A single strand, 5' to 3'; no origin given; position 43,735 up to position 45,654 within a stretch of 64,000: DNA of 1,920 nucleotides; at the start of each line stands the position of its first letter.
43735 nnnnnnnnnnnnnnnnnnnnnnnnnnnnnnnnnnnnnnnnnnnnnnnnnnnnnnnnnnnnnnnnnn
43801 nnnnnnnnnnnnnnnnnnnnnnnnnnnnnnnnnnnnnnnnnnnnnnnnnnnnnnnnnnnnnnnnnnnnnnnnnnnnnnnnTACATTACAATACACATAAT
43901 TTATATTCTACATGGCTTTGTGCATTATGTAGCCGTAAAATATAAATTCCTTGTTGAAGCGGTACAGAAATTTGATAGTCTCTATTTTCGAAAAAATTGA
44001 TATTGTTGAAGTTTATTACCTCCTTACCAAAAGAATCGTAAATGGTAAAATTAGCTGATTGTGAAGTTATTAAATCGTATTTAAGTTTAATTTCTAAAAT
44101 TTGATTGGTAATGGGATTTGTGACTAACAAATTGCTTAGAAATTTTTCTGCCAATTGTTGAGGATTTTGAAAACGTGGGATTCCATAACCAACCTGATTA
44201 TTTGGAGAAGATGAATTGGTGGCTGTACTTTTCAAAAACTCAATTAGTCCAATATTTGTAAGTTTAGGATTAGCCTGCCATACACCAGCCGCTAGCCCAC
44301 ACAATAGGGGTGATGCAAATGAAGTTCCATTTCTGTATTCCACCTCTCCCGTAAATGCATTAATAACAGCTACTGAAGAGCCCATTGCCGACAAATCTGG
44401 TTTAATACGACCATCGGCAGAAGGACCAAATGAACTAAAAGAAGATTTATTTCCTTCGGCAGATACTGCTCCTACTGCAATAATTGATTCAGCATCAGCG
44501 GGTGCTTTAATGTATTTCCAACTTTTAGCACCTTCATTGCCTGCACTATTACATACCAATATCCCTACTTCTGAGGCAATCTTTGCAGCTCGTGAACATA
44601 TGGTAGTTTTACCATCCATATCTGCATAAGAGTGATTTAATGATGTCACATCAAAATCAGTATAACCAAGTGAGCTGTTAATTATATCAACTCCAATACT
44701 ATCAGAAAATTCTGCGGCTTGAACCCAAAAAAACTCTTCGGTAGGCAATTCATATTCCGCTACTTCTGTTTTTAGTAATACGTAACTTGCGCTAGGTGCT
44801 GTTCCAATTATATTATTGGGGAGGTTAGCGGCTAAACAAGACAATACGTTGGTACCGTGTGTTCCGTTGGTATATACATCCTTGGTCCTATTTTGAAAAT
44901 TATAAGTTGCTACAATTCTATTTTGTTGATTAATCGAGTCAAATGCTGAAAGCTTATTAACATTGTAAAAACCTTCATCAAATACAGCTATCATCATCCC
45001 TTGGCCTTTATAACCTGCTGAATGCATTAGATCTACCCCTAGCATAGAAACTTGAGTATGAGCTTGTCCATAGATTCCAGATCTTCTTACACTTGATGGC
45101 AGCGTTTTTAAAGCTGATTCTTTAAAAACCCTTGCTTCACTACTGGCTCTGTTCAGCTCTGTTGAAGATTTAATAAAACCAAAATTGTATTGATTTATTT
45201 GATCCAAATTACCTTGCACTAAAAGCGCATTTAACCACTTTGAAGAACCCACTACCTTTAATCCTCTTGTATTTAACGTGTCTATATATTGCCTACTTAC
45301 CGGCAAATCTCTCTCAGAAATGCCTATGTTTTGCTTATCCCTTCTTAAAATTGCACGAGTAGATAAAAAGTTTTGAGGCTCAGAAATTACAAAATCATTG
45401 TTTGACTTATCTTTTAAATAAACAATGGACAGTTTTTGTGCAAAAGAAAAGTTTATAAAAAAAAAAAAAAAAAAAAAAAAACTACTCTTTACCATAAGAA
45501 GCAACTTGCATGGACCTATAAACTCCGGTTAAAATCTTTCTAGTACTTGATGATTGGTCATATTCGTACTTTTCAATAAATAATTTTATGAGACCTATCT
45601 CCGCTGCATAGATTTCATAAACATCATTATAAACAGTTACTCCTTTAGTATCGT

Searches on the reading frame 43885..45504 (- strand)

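Call 52: search_protein_families(library=pfam, proteins=[window:43885-45504:-], max_evalue=0.001)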
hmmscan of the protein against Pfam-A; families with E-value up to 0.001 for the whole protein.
window:43885-45504:- (539 aa): 2 families
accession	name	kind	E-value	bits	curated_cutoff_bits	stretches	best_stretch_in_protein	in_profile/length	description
PF00082.27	Peptidase_S8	-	1.1e-38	133.6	21.8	1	167-441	1-288/288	Subtilase family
PF18962.6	Por_Secre_tail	-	1.6e-05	25.5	27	1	463-537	4-74/75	Secretion system C-terminal sorting domain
